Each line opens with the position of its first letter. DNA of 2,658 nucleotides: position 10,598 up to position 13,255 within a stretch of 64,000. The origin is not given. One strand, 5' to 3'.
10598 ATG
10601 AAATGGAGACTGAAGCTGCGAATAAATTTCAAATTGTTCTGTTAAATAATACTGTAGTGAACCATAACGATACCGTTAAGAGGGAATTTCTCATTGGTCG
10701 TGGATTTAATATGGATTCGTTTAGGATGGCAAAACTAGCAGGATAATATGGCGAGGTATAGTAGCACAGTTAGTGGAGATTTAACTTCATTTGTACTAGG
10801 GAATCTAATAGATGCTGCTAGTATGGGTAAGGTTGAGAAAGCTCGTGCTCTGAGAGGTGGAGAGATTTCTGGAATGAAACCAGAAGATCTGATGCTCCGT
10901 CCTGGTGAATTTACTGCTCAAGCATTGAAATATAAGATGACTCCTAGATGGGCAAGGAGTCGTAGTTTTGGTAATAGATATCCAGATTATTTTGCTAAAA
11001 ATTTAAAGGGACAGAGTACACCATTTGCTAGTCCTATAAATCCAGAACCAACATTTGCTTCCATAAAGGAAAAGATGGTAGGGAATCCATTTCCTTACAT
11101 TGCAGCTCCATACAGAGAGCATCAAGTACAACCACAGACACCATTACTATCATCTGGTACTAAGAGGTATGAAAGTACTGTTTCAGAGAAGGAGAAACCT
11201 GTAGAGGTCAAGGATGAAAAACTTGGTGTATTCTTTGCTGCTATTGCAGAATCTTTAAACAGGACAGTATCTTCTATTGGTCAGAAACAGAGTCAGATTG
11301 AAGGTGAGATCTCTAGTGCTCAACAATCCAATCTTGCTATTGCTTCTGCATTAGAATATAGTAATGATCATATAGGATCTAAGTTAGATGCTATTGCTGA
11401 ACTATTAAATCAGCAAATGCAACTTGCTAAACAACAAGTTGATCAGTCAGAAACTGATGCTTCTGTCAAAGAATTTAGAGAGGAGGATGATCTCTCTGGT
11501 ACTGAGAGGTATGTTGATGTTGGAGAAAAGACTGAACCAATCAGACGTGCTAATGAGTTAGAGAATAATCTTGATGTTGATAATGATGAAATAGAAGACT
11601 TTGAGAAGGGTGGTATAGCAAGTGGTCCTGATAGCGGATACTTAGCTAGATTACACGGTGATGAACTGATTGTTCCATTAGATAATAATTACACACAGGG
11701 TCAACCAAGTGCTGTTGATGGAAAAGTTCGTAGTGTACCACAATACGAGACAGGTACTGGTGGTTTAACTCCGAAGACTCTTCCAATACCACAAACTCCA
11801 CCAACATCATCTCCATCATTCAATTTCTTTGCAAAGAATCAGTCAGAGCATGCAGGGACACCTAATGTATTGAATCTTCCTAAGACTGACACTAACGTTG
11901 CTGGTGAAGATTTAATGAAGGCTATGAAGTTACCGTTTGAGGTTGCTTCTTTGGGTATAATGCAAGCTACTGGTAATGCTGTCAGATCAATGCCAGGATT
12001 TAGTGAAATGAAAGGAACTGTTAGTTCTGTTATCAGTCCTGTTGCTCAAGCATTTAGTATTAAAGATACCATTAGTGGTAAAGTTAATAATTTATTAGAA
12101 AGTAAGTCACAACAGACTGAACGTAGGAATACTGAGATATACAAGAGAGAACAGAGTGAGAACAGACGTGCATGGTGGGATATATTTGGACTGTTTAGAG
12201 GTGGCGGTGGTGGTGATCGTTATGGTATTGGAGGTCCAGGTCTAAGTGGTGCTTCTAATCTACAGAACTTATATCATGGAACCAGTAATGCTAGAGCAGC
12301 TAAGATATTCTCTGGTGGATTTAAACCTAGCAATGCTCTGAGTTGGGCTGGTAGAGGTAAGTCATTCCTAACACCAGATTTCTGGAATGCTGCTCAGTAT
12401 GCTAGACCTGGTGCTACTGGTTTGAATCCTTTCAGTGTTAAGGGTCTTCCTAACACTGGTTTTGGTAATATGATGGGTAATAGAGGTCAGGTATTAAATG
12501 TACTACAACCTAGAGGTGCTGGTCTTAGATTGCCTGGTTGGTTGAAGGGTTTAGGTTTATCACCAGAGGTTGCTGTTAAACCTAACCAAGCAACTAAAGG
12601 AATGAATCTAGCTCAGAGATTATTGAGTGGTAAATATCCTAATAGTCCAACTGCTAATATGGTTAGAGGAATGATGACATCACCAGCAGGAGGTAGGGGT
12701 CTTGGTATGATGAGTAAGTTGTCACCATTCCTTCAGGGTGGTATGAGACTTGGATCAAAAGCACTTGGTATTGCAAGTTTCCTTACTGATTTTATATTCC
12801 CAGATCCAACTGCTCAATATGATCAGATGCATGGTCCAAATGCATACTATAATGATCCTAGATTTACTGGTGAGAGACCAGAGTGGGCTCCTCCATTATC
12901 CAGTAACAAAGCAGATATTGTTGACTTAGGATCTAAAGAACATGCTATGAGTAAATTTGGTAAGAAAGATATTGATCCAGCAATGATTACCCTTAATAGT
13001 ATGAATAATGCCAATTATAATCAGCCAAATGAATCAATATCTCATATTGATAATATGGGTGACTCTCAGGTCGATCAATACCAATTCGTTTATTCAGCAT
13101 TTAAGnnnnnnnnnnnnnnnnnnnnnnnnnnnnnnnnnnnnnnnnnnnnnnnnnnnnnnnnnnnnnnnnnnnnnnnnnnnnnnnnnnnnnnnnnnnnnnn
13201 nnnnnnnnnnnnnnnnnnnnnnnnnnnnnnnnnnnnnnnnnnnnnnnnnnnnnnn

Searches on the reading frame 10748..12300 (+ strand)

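Call 84: search_protein_families(library=phrogs, proteins=[window:10748-12300:+], max_evalue=0.1)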
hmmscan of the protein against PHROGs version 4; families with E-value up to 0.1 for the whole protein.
window:10748-12300:+ (517 aa): 2 families
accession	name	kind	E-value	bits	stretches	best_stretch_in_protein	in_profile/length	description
phrog_10925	-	unknown function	1.4e-40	140.7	1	161-504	176-527/839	-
phrog_3547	-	tail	0.001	17.8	1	186-372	867-1056/1767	tail length tape measure protein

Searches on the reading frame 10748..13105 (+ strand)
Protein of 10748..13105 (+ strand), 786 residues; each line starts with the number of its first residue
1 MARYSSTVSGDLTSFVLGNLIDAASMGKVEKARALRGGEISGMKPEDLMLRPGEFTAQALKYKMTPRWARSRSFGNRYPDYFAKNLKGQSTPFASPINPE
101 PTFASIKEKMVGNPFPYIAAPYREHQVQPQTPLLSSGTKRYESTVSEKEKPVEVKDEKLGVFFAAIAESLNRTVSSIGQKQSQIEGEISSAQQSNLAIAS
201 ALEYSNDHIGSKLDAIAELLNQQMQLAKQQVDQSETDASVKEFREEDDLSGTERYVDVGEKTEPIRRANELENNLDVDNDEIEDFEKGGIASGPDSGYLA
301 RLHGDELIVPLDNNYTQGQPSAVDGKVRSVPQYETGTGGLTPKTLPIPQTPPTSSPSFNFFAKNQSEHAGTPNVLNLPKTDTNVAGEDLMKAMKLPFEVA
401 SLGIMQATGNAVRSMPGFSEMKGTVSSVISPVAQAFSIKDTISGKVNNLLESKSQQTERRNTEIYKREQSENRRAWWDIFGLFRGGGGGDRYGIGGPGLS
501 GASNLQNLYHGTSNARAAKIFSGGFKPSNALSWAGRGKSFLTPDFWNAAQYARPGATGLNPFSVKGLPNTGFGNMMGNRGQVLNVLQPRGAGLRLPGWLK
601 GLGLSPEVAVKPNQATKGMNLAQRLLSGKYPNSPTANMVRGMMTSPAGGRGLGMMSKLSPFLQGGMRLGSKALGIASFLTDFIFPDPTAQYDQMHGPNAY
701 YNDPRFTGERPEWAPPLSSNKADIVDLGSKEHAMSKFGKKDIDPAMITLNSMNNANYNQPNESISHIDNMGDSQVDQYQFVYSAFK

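Call 3: search_protein_families(library=pfam, proteins=[window:10748-13105:+], max_evalue=0.01)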
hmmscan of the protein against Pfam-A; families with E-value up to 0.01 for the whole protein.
window:10748-13105:+ (786 aa): 0 families

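Call 4: search_protein_families(library=phrogs, proteins=[window:10748-13105:+], max_evalue=0.01)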
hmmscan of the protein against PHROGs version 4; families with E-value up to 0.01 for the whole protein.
window:10748-13105:+ (786 aa): 1 family
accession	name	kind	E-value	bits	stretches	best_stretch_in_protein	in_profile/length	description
phrog_10925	-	unknown function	3.2e-40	139.5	1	161-505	176-528/839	-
